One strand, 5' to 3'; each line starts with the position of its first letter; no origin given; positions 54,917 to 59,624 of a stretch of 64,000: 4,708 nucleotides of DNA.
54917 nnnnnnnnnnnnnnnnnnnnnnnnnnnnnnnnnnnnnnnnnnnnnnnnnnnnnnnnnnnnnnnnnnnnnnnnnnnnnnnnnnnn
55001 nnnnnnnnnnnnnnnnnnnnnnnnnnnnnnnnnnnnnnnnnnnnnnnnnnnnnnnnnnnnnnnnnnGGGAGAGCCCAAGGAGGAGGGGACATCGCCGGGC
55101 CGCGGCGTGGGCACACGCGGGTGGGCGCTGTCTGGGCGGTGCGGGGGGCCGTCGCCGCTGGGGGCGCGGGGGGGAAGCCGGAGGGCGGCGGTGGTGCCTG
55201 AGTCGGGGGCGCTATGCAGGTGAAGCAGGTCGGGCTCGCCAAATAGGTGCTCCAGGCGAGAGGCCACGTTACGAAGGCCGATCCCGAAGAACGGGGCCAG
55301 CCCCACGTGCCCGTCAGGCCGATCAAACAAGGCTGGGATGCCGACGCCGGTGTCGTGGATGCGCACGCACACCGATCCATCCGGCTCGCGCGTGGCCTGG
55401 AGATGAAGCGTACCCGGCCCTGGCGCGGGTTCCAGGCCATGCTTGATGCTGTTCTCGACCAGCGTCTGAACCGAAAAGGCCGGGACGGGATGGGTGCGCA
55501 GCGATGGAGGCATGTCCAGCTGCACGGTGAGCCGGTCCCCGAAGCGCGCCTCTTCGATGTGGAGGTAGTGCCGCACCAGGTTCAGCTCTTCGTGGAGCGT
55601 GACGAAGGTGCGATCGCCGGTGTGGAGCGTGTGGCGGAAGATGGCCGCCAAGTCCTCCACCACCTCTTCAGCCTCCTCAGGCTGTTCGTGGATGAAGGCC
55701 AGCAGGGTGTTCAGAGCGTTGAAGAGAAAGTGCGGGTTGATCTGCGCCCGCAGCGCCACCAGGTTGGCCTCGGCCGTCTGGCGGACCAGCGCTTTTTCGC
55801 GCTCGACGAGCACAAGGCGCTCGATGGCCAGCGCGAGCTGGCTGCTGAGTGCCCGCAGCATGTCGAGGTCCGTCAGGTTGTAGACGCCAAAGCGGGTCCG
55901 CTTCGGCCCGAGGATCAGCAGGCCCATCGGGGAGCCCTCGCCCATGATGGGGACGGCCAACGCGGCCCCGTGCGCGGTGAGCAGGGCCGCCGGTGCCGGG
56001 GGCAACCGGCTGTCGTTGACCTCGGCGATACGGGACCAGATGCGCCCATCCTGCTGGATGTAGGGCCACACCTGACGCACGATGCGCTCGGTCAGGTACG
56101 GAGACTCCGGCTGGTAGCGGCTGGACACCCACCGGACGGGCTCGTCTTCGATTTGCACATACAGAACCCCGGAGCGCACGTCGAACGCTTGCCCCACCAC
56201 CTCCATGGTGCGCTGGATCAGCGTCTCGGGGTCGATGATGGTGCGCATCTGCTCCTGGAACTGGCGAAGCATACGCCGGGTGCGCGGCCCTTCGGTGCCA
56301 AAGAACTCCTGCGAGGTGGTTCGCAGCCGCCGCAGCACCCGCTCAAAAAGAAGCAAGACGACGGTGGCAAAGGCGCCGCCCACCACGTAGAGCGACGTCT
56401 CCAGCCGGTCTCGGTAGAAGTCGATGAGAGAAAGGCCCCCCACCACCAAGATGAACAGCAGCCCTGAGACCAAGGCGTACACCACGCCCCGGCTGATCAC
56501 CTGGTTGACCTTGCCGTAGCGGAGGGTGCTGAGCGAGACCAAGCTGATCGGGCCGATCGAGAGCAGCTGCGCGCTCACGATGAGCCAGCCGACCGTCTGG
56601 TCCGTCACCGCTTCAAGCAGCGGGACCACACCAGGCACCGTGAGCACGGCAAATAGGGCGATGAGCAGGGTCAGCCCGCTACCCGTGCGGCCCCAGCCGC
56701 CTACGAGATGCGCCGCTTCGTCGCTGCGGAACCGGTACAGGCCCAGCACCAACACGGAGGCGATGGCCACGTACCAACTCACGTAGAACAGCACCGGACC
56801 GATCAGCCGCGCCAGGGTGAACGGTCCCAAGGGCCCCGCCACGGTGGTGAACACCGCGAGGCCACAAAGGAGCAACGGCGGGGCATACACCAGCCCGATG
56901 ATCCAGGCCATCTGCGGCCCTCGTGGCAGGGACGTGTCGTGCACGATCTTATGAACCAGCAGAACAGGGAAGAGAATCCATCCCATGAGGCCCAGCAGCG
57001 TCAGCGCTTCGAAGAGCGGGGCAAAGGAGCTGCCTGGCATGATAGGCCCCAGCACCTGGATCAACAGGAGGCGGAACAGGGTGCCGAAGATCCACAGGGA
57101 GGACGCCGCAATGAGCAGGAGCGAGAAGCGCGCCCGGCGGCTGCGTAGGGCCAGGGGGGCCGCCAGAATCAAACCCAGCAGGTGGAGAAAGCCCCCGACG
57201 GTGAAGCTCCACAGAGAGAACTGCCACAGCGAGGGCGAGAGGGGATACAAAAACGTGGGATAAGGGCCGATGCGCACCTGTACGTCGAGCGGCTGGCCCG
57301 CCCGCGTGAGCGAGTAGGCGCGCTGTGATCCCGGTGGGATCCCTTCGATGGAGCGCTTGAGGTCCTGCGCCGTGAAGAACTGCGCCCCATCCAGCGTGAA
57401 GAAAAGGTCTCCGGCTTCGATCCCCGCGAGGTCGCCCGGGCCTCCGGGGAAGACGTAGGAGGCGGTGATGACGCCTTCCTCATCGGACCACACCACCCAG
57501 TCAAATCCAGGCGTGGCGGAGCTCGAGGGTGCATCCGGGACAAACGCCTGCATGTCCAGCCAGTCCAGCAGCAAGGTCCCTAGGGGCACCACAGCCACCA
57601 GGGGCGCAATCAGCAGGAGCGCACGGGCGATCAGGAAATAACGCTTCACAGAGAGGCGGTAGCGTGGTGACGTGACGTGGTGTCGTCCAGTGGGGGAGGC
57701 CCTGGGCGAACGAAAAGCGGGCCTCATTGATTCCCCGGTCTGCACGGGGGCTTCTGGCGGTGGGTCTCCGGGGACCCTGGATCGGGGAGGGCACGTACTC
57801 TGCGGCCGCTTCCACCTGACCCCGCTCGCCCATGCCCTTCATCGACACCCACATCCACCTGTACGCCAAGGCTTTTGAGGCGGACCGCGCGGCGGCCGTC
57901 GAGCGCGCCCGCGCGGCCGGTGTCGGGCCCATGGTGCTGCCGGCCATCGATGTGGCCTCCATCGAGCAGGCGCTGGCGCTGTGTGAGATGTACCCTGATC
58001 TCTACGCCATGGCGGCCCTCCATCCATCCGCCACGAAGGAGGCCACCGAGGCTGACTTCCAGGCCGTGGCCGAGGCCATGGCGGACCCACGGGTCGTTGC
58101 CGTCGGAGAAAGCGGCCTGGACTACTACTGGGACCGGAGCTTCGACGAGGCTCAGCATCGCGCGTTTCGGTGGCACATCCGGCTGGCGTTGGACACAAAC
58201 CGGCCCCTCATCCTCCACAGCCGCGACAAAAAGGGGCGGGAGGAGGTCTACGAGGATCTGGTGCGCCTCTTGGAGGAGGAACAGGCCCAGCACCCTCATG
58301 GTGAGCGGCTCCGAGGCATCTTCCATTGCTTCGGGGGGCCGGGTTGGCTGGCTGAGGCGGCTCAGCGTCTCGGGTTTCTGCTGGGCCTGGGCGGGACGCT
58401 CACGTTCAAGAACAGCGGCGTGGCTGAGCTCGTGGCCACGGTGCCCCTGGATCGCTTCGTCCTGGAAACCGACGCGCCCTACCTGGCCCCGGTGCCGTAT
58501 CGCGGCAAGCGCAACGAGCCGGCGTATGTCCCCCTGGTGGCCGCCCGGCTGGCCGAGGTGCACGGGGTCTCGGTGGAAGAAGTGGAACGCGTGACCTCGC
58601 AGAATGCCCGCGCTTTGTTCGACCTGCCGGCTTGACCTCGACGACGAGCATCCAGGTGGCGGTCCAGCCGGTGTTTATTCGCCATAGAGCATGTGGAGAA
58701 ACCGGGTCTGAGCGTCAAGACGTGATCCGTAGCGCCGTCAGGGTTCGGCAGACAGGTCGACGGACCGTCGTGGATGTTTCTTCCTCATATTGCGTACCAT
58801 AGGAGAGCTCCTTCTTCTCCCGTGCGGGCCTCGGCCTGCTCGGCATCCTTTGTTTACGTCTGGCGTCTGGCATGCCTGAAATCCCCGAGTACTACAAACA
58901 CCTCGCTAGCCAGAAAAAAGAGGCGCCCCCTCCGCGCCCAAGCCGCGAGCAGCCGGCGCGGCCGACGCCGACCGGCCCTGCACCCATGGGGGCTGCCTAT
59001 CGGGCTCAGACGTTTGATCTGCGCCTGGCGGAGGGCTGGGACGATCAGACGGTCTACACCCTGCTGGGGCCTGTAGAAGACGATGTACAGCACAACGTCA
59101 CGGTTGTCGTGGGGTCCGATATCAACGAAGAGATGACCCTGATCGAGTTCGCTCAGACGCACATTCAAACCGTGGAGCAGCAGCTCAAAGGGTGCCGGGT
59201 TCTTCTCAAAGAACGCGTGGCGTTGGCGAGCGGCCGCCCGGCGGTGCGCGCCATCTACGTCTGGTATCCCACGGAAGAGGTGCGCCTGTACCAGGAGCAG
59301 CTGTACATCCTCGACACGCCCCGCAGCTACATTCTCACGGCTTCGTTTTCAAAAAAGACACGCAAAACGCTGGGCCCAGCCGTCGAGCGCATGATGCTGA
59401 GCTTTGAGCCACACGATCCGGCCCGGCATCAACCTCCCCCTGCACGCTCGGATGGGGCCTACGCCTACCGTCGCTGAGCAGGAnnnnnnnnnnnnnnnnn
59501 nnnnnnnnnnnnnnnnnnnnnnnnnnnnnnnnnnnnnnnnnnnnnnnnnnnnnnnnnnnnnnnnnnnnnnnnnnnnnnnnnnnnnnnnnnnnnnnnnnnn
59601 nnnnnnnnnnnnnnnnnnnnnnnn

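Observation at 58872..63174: Orphan three-gene T6SS-sheath-like module (DUF1795/Eag-like + TssB-TssC fusion + FHA-TM-SLT) with no tube, spike, baseplate or membrane-complex genes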

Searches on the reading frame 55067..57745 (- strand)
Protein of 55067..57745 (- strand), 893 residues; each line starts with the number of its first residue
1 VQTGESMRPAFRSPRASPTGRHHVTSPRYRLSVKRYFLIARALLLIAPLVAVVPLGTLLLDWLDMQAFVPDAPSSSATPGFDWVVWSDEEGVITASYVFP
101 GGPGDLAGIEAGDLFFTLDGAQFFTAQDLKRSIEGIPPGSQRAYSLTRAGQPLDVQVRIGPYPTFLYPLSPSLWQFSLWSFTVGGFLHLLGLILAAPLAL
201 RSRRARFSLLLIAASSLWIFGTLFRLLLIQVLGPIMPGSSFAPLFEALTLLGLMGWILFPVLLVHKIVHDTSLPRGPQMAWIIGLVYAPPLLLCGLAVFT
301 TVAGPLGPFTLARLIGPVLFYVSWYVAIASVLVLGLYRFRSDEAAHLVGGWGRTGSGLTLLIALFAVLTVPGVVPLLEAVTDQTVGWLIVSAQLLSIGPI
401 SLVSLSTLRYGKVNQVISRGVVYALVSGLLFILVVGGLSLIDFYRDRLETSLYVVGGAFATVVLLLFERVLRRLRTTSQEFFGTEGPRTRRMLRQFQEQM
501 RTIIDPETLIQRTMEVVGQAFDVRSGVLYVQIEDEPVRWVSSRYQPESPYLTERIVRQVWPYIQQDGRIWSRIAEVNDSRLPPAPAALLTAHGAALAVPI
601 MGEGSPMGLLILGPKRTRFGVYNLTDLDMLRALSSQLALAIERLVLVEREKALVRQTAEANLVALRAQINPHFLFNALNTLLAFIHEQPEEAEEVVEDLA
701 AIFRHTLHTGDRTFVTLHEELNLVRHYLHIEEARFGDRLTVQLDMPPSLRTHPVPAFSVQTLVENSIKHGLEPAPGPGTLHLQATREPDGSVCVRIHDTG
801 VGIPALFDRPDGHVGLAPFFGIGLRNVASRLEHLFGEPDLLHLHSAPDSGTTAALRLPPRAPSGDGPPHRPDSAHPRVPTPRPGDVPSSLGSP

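Call 21: search_protein_families(library=pfam, proteins=[window:55067-57745:-], max_evalue=0.001)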
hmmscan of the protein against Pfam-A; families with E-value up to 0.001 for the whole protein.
window:55067-57745:- (893 aa): 6 families
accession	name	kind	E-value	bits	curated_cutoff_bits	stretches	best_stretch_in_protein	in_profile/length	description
PF06580.19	His_kinase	-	2.6e-26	92.1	25.2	1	661-739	2-81/81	Histidine kinase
PF13492.12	GAF_3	-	7.4e-09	36.5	27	1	505-643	1-129/129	GAF domain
PF01590.32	GAF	-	9.3e-09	36.4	22.4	1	505-641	1-133/133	GAF domain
PF02518.31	HATPase_c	-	2.1e-08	35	26.4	1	759-859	10-109/111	Histidine kinase-, DNA gyrase B-, and HSP90-like ATPase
PF13185.12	GAF_2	-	8.1e-08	33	28.6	1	505-642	3-136/136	GAF domain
PF17820.7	PDZ_6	-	0.00029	21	27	1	96-139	3-45/54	PDZ domain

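Call 43: find_homologous_proteins(query=window:55067-57745:-)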
Query window:55067-57745:- (893 aa): 100 proteins with E <= 0.001 among 8000 candidates.
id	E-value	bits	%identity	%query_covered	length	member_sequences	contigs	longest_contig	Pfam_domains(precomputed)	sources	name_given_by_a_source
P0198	0.0e+0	1916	100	96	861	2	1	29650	PF13185.13,PF01590.33,PF02518.32,PF13492.13,PF06580.20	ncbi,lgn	ncbi:MAG: histidine kinase [Bacteroidota bacterium]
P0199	0.0e+0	1024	58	92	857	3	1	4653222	PF13185.13,PF17820.8,PF01590.33,PF13180.13,PF02518.32,PF13492.13,PF06580.20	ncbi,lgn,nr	ncbi:hypothetical protein AWN76_008075 [Rhodothermaceae bacterium RA]|nr:hypothetical protein AWN76_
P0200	9.7e-283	959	53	93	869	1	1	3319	PF17820.8,PF13180.13,PF02518.32,PF13492.13,PF06580.20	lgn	-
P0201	4.4e-282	957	53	94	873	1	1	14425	PF13185.13,PF13180.13,PF02518.32,PF13492.13,PF06580.20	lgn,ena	-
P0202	1.0e-278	945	52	96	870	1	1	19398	PF13185.13,PF01590.33,PF02518.32,PF13492.13,PF06580.20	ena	-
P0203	4.4e-277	940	53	93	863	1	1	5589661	PF13180.13,PF02518.32,PF13492.13,PF06580.20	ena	-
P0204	1.1e-275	935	52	94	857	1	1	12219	PF13185.13,PF01590.33,PF02518.32,PF13492.13,PF06580.20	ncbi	-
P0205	2.9e-274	931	52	92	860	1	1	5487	PF13185.13,PF01590.33,PF13180.13,PF02518.32,PF13492.13,PF06580.20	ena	-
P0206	1.0e-272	926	52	95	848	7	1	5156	PF13185.13,PF01590.33,PF02518.32,PF06580.20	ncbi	-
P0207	3.3e-271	921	51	93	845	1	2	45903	PF02518.32,PF13492.13,PF06580.20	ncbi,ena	-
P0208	4.4e-270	917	53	93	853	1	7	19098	PF13185.13,PF01590.33,PF02518.32,PF13492.13,PF06580.20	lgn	-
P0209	7.1e-269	913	53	91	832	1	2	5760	PF13185.13,PF01590.33,PF02518.32,PF06580.20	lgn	-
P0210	1.2e-268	912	52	95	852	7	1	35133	PF13185.13,PF01590.33,PF02518.32,PF06580.20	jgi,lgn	jgi:signal transduction histidine kinase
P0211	1.5e-268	912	53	91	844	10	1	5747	PF13185.13,PF01590.33,PF02518.32,PF06580.20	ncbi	-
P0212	5.7e-268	910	52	95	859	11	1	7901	PF13185.13,PF01590.33,PF02518.32,PF06580.20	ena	-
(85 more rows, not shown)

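Call 44: find_encoding_contigs(protein=P0198, flank=10000, max_places=3)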
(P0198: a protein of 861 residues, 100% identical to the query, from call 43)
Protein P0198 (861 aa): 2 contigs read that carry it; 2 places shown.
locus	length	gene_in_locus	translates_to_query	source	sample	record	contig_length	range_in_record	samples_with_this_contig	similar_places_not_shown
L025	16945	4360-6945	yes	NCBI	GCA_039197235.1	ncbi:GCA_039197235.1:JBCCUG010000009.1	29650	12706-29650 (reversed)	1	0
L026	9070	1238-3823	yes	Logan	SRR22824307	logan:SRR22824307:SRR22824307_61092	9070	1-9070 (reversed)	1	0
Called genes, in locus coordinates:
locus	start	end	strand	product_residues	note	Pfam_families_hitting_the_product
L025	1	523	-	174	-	PF16697:Yop-YscD_cpl (weak), PF00498:FHA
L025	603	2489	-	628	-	PF05591:T6SS_VipA, PF05943:VipB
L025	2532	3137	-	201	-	PF08786:DcrB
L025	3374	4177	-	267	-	PF01026:TatD_DNase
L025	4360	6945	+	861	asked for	PF01590:GAF, PF13185:GAF_2, PF13492:GAF_3, PF06580:His_kinase, PF02518:HATPase_c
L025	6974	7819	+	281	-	PF00072:Response_reg, PF04397:LytTR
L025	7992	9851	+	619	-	PF01839:FG-GAP (faint), PF13517:FG-GAP_3 (weak), PF13860:FlgD_ig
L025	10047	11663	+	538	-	PF01839:FG-GAP (faint), PF13517:FG-GAP_3 (weak), PF13585:CHU_C (faint), PF18962:Por_Secre_tail (faint), PF13860:FlgD_ig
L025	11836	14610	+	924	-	PF13620:CarboxypepD_reg, PF13715:CarbopepD_reg_2, PF07715:Plug, PF14905:OMP_b-brl_3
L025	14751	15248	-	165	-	-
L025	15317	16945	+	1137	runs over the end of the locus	-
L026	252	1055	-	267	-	PF01026:TatD_DNase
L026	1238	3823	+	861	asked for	PF01590:GAF, PF13185:GAF_2, PF13492:GAF_3, PF06580:His_kinase, PF02518:HATPase_c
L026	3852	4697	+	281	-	PF00072:Response_reg, PF04397:LytTR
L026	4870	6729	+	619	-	PF01839:FG-GAP (faint), PF13517:FG-GAP_3 (weak), PF13860:FlgD_ig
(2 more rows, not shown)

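Call 45: find_encoding_contigs(protein=P0199, flank=10000, max_places=1)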
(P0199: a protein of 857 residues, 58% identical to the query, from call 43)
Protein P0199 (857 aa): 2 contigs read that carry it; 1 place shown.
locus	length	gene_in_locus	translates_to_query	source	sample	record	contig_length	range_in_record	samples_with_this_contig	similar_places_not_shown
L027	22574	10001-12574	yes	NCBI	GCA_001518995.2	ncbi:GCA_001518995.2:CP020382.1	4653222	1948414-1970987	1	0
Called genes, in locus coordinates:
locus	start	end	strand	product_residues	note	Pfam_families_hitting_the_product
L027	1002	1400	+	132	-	PF11848:DUF3368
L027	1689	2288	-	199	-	PF01569:PAP2, PF14378:PAP2_3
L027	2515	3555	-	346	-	PF00154:RecA_N, PF06745:ATPase (weak), PF08423:Rad51, PF27531:MT3502_N (weak), PF21096:RecA_C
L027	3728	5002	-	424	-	PF00994:MoCF_biosynth, PF18146:CinA_KH, PF02464:CinA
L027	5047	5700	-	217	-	PF00156:Pribosyltran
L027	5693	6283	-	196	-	PF01066:CDP-OH_P_transf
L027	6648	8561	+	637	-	PF00012:HSP70, PF06723:MreB_Mbl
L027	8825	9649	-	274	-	PF01026:TatD_DNase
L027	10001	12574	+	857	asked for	PF13180:PDZ_2 (weak), PF17820:PDZ_6, PF01590:GAF (weak), PF13185:GAF_2, PF13492:GAF_3 (weak), PF06580:His_kinase, PF02518:HATPase_c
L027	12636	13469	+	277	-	PF00072:Response_reg, PF04397:LytTR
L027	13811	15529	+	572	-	PF01839:FG-GAP (faint), PF13517:FG-GAP_3 (weak), PF13860:FlgD_ig, PF18962:Por_Secre_tail (weak)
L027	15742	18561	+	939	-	PF13620:CarboxypepD_reg, PF13715:CarbopepD_reg_2, PF07715:Plug, PF14905:OMP_b-brl_3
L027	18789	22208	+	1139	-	-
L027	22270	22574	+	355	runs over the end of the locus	PF03687:UPF0164 (faint), PF03349:Toluene_X (faint), PF19572:PorV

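Call 46: list_cluster_members(proteins=[P0198, P0084, P0097, P0104, P0133, P0160, P0161, P0177, P0188, P0189])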
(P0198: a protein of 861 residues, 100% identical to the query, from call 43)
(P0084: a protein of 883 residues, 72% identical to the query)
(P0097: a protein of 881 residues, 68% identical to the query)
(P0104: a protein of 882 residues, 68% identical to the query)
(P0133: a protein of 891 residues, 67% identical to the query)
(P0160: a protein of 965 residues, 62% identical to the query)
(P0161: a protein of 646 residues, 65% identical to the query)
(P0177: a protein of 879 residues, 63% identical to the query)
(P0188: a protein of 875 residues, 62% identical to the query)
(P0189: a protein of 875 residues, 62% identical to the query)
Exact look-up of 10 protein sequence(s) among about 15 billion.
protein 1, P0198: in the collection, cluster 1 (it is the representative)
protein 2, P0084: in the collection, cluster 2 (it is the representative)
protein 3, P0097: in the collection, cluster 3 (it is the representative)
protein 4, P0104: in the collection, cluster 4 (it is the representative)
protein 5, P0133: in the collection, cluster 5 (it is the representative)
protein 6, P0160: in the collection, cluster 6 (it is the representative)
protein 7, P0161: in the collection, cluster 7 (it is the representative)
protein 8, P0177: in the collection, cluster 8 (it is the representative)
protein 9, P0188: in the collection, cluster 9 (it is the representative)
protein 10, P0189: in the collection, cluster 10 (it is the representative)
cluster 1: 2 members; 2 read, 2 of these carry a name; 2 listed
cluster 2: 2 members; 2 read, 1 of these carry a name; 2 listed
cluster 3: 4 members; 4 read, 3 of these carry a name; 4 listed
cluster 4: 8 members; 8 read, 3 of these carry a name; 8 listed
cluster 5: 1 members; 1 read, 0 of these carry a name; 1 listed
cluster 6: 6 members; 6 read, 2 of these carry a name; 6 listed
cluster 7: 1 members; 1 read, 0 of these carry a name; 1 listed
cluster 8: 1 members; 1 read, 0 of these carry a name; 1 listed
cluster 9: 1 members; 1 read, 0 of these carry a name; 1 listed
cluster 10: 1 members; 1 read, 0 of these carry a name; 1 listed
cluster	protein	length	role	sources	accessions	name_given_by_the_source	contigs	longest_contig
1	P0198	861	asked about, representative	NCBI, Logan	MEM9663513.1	MAG: histidine kinase [Bacteroidota bacterium]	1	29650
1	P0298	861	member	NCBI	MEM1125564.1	MAG: histidine kinase [Bacteroidota bacterium]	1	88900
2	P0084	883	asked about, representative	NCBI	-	-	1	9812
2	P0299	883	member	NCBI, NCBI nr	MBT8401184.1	MAG: type VI secretion system ATPase TssH [Rhodothermia bacterium] | type VI secretion system ATPase TssH [Rhodothermia bacterium]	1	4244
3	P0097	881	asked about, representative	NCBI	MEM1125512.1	MAG: type VI secretion system ATPase TssH [Bacteroidota bacterium]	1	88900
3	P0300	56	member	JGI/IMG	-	hypothetical protein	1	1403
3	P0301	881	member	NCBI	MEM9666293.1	MAG: type VI secretion system ATPase TssH [Bacteroidota bacterium]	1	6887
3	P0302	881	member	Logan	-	-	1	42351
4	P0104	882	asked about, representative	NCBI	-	-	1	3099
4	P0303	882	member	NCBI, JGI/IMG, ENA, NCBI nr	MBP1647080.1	MAG: clpV1 [Bacteroidetes bacterium] | type VI secretion system protein VasG | clpV1 [Bacteroidota bacterium]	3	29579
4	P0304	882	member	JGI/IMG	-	type VI secretion system protein VasG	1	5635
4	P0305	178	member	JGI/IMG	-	type VI secretion system protein VasG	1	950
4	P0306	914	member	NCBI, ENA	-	-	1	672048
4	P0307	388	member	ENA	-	-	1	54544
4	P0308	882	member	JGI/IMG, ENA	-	-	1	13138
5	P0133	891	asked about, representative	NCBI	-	-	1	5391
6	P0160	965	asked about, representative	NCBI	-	-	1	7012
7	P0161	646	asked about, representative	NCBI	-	-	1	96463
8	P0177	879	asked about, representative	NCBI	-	-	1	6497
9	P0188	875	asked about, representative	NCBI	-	-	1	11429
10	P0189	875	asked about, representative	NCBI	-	-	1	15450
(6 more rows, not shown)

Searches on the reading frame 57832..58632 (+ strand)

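Call 21: search_protein_families(library=pfam, proteins=[window:57832-58632:+], max_evalue=0.001)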
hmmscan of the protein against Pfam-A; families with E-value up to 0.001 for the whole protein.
window:57832-58632:+ (267 aa): 2 families
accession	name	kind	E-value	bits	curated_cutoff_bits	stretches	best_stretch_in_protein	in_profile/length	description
PF01026.27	TatD_DNase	-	4.3e-76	256.1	27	1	4-263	1-252/253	TatD related DNase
PF04909.20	Amidohydro_2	-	0.00018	21.8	26.4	0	197-265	229-289/289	Amidohydrolase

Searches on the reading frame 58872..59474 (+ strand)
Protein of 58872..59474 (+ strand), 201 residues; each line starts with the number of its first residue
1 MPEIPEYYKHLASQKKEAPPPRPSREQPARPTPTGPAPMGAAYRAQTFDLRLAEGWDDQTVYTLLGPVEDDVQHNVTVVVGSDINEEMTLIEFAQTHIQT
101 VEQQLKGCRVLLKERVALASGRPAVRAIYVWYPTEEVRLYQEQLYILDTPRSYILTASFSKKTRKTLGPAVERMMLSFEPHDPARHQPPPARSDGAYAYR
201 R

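Call 3: search_protein_families(library=pfam, proteins=[window:58872-59474:+], max_evalue=1)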
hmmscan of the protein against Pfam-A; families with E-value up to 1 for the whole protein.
window:58872-59474:+ (201 aa): 1 family
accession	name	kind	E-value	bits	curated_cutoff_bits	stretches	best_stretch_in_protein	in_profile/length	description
PF08786.17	DcrB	-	6.8e-10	39.6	27.2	1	50-167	4-117/127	DcrB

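Call 4: search_protein_families(library=ncbifam, proteins=[window:58872-59474:+], max_evalue=1)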
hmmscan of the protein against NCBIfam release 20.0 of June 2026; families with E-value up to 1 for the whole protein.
window:58872-59474:+ (201 aa): 0 families

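Call 54: search_solved_structures(query=window:58872-59474:+, max_evalue=10)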
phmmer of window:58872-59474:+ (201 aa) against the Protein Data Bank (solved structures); distinct sequences matched with E-value up to 10: 2.
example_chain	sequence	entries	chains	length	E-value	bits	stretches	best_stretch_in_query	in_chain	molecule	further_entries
1tu1_A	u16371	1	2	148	0.0064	19.5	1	42-175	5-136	hypothetical protein PA0094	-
6xrf_A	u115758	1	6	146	0.0069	19.4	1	42-175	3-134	Effector EagT6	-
